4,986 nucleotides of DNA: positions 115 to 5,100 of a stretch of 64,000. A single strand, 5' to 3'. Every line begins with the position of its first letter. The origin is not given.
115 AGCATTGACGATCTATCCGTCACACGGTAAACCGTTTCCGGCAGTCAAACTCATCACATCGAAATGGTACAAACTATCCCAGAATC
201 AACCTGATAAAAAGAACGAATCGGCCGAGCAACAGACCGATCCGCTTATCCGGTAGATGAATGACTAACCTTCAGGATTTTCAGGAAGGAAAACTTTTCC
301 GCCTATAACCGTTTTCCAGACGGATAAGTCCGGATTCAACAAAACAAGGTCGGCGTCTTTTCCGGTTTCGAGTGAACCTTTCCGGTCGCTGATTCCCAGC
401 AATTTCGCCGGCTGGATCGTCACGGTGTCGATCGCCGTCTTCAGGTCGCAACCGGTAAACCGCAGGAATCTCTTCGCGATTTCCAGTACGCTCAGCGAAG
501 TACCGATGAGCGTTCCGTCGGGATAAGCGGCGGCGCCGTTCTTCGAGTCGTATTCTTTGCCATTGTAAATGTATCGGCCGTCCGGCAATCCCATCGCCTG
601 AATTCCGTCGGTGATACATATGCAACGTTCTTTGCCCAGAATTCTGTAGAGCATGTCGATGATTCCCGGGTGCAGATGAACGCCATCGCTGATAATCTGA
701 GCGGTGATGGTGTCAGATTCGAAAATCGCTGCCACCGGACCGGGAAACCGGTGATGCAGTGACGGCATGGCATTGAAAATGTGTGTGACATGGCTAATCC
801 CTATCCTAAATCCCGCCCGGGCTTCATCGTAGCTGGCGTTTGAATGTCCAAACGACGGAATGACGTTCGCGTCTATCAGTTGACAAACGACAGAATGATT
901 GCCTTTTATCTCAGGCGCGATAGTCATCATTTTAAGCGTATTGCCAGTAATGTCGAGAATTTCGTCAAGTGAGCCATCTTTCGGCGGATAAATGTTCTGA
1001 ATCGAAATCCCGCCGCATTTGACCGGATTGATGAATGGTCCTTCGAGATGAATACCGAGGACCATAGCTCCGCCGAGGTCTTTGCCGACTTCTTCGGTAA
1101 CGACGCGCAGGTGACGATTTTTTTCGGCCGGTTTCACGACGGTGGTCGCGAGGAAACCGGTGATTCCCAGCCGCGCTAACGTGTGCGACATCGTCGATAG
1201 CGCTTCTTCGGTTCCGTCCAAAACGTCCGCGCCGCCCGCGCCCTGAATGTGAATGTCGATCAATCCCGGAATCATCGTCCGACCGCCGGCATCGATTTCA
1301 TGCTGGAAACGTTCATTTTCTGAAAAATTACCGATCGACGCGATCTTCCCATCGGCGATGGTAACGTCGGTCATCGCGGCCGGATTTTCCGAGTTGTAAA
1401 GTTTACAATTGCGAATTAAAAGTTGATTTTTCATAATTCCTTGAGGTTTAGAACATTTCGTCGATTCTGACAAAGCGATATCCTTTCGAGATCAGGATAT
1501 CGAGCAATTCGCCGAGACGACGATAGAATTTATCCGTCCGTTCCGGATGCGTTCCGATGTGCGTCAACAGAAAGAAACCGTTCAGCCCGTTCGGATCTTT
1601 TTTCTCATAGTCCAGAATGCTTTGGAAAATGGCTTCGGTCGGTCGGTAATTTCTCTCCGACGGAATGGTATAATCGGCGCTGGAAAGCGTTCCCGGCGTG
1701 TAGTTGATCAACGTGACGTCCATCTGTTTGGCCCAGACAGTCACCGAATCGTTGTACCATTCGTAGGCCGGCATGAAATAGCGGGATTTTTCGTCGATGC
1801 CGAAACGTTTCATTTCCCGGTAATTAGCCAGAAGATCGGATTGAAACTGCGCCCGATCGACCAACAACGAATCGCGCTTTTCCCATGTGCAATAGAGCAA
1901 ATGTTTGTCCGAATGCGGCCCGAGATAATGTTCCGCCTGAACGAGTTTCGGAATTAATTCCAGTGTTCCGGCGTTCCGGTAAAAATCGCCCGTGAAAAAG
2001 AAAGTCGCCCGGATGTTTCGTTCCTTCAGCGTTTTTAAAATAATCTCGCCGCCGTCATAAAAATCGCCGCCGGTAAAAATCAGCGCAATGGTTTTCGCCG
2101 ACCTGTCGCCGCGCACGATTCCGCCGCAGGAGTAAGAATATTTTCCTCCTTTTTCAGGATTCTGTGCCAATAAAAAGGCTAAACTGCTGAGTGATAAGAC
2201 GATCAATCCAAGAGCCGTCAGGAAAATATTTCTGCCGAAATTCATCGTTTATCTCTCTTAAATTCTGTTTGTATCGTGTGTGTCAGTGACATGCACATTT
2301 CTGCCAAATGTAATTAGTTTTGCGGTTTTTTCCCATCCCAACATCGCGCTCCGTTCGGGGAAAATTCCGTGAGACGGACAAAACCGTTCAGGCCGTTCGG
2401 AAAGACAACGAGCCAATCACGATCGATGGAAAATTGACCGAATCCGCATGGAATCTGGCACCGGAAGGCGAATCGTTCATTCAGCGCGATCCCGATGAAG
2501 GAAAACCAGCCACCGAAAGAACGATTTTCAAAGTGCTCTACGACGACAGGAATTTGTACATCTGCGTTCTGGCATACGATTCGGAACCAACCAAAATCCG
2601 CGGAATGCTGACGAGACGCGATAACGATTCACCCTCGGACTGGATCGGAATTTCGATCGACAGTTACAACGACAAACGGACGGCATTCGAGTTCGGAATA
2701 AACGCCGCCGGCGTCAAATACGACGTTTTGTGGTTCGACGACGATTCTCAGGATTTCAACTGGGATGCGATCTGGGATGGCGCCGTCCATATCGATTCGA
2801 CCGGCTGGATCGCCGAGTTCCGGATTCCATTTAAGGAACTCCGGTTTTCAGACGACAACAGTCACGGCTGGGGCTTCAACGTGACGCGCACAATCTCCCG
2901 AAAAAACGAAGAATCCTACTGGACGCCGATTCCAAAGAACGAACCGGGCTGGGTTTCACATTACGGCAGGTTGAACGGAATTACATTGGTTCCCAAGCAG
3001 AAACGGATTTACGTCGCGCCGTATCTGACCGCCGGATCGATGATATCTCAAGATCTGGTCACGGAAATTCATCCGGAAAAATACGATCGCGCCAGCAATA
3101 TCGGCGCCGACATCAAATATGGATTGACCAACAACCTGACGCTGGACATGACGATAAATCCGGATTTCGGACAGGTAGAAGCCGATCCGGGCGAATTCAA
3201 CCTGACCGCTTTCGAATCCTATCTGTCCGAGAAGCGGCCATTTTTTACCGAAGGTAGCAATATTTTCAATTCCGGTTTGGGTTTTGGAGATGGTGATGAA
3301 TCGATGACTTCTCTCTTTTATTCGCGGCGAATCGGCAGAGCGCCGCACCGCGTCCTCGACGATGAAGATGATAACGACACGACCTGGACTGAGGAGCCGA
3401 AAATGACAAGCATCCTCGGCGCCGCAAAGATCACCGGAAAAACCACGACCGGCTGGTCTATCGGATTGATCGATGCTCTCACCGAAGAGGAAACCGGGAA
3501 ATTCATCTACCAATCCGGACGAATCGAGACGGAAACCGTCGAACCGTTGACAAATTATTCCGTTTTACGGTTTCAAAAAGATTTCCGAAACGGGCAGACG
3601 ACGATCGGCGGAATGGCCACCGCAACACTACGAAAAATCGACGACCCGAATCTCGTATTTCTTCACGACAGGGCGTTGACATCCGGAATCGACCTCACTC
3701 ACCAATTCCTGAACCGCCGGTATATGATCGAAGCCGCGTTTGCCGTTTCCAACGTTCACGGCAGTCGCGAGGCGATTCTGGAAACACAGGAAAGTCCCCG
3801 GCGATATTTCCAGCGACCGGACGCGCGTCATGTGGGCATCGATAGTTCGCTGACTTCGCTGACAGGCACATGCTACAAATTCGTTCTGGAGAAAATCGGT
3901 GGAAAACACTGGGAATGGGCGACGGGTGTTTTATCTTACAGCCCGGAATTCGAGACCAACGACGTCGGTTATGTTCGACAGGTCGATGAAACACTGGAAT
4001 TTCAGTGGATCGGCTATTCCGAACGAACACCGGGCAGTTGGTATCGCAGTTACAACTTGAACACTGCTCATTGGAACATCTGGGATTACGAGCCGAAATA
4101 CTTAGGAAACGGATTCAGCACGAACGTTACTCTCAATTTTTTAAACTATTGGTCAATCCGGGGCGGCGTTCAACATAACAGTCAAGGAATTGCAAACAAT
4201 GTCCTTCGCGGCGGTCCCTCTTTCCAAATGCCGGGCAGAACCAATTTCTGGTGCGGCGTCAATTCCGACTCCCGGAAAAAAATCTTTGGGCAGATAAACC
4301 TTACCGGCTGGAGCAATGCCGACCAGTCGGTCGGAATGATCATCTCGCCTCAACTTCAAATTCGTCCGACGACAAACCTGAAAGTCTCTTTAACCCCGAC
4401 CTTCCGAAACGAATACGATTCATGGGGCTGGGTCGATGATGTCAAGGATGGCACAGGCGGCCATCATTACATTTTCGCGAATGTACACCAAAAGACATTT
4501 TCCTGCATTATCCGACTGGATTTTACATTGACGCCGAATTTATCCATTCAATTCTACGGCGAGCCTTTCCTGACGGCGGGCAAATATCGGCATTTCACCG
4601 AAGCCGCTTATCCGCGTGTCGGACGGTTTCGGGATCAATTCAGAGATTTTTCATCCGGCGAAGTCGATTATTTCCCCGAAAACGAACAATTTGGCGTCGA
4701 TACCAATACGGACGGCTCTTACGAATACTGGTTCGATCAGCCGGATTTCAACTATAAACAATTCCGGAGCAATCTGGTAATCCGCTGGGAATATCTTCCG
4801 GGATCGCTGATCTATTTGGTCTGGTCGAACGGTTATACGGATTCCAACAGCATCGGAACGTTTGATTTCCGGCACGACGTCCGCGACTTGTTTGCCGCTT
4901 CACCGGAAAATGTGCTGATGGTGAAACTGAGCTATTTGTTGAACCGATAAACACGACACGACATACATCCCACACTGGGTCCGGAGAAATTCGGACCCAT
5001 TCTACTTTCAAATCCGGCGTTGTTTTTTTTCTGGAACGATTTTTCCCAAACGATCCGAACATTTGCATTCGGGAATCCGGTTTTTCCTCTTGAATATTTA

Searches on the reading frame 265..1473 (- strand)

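Call 12: search_protein_families(library=pfam, proteins=[window:265-1473:-], max_evalue=0.00001)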
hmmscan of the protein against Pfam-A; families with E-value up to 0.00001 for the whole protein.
window:265-1473:- (402 aa): 2 families
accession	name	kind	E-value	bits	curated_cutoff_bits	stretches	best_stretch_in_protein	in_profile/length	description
PF01979.26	Amidohydro_1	-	2.8e-23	83.2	25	1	66-394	1-344/345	Amidohydrolase family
PF07969.17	Amidohydro_3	-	4.4e-15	56.6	29.7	1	343-383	408-448/472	Amidohydrolase family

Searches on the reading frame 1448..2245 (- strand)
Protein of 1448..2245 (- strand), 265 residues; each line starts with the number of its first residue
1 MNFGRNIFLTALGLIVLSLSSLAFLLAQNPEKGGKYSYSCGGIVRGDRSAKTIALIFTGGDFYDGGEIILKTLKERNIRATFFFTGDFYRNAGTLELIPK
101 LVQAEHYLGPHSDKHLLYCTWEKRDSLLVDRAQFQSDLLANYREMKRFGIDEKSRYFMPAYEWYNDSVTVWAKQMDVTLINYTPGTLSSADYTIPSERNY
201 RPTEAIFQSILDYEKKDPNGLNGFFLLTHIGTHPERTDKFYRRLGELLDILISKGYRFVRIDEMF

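Call 12: search_protein_families(library=pfam, proteins=[window:1448-2245:-], max_evalue=0.00001)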
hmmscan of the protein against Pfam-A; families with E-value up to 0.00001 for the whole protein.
window:1448-2245:- (265 aa): 1 family
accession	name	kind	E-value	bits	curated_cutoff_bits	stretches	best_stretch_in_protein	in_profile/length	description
PF01522.26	Polysacc_deac_1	-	6.6e-11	42.7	23.1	1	47-179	3-123/124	Polysaccharide deacetylase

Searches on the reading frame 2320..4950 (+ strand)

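Call 12: search_protein_families(library=pfam, proteins=[window:2320-4950:+], max_evalue=0.00001)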
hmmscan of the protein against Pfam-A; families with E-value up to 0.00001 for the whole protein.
window:2320-4950:+ (876 aa): 2 families
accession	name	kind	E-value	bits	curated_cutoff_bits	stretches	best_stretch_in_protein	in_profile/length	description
PF19313.5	DUF5916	-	4.6e-77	260.5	22.6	1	245-874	18-563/572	Domain of unknown function (DUF5916)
PF06452.16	CBM9_1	-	9.2e-09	35.9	23.4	1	35-189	1-147/185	Carbohydrate family 9 binding domain-like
